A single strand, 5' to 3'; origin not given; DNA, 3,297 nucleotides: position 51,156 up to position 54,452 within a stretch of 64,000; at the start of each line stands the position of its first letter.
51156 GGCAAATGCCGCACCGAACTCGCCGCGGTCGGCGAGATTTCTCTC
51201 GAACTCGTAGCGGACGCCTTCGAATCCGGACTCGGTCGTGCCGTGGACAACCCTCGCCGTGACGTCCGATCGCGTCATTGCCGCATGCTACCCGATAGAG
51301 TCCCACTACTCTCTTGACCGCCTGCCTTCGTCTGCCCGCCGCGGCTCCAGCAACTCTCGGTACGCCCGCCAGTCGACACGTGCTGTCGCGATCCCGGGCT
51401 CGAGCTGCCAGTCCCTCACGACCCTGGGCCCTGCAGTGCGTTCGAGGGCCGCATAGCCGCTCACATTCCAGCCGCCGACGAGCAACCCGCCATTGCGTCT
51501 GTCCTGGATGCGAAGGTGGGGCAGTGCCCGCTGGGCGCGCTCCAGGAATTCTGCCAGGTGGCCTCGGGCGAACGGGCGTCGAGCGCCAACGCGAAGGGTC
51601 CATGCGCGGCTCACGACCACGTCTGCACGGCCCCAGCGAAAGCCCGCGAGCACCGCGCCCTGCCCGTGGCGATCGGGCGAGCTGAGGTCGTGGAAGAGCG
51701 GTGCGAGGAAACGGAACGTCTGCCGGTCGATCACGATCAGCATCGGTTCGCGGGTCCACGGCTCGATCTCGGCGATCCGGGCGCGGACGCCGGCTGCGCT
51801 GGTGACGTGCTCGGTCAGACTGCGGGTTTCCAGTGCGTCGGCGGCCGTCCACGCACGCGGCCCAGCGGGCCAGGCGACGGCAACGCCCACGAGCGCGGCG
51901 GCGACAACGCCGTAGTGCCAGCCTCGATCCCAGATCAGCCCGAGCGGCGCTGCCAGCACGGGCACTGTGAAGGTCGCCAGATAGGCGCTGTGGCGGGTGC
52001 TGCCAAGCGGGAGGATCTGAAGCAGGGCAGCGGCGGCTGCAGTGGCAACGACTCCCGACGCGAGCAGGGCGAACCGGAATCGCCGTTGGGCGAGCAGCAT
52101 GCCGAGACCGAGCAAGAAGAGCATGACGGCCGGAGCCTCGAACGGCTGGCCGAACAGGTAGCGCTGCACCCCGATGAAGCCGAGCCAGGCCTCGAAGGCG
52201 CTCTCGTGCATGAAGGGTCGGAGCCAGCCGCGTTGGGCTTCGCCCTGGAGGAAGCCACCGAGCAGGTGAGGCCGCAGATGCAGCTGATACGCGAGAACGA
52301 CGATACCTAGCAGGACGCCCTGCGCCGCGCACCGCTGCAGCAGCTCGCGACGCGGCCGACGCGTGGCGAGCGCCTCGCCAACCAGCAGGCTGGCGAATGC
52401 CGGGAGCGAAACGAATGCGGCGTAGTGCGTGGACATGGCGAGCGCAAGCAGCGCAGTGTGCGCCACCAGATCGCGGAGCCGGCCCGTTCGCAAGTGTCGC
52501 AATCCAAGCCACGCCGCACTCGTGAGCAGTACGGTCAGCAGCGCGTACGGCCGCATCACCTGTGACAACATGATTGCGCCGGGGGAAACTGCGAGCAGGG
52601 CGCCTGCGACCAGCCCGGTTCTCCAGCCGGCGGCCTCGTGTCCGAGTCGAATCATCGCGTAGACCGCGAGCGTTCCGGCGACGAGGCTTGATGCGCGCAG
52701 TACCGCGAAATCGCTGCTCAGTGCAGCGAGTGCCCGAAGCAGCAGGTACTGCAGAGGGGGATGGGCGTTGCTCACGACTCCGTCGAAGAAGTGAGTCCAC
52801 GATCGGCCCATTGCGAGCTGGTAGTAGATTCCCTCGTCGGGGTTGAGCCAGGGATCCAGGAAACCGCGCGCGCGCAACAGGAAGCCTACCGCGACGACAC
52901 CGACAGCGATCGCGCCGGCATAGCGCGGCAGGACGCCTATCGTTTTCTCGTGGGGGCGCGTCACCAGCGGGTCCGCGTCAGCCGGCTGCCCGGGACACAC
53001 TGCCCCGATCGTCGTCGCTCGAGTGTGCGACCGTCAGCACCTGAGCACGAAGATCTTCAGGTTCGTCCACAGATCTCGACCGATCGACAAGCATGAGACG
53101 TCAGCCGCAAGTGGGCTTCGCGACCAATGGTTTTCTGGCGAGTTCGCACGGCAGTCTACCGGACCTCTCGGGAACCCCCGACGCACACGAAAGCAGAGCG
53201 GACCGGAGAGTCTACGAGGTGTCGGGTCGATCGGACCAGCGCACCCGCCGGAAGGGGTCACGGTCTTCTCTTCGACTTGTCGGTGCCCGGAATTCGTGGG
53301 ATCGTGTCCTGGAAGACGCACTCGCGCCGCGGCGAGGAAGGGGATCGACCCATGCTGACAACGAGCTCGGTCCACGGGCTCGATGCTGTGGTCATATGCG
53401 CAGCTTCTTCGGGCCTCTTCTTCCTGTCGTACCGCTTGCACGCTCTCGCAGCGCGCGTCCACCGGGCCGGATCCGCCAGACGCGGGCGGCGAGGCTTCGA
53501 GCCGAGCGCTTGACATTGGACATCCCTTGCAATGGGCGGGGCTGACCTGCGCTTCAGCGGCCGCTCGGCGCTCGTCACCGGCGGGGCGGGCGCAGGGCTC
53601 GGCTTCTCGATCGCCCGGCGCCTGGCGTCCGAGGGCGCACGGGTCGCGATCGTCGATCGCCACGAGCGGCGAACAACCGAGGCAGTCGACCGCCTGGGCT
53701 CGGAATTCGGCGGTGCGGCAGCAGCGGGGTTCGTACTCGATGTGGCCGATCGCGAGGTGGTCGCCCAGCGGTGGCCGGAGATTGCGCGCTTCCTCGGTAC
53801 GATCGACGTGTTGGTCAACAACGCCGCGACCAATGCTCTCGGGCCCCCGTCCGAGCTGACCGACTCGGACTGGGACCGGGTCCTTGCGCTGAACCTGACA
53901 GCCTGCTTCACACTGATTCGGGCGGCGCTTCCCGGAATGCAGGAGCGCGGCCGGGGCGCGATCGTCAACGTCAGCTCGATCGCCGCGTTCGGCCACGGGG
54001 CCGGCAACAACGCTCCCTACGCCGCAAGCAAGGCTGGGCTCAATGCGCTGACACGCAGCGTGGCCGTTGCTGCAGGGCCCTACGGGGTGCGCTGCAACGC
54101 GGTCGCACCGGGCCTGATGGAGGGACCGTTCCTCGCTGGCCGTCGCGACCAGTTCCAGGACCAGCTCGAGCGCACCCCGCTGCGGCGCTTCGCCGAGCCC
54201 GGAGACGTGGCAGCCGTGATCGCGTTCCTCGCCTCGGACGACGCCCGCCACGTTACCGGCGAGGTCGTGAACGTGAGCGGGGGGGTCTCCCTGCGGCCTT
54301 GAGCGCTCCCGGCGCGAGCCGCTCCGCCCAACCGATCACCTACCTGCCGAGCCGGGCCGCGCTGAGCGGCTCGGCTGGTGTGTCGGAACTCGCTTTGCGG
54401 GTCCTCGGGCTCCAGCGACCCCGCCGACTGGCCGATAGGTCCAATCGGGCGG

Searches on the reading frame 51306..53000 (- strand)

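Call 7: search_protein_families(library=pfam, proteins=[window:51306-53000:-], max_evalue=0.001)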
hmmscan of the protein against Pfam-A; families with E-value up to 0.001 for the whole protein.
window:51306-53000:- (564 aa): 1 family
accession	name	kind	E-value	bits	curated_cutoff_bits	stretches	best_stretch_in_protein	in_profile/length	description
PF13231.12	PMT_2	-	6.3e-11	43.2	26.1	1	80-235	2-153/160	Dolichyl-phosphate-mannose-protein mannosyltransferase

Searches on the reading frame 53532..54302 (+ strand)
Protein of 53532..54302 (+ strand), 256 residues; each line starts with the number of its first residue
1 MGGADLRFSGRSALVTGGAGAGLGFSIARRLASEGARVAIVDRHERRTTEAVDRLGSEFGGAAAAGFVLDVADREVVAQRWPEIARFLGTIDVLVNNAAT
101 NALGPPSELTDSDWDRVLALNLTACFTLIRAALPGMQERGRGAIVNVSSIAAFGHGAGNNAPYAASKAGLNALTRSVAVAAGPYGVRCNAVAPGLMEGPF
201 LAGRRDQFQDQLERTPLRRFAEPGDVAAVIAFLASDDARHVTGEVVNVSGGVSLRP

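Call 7: search_protein_families(library=pfam, proteins=[window:53532-54302:+], max_evalue=0.001)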
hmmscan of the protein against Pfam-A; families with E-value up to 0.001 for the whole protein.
window:53532-54302:+ (256 aa): 5 families
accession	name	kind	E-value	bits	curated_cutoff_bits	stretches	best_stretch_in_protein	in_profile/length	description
PF13561.12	adh_short_C2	-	5.6e-60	203.3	27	1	18-253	1-236/236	Enoyl-(Acyl carrier protein) reductase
PF00106.31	adh_short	-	5.5e-51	173.3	26.6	1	13-204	3-190/195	short chain dehydrogenase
PF08659.16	KR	-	1.9e-12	47.9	22.6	1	13-176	3-162/180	KR domain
PF01370.27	Epimerase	-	7.5e-07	29.2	20.9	1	13-212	1-185/240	NAD dependent epimerase/dehydratase family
PF23441.1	SDR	-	2.4e-06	27.6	27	1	13-254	10-257/258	SDR-like rossmann domain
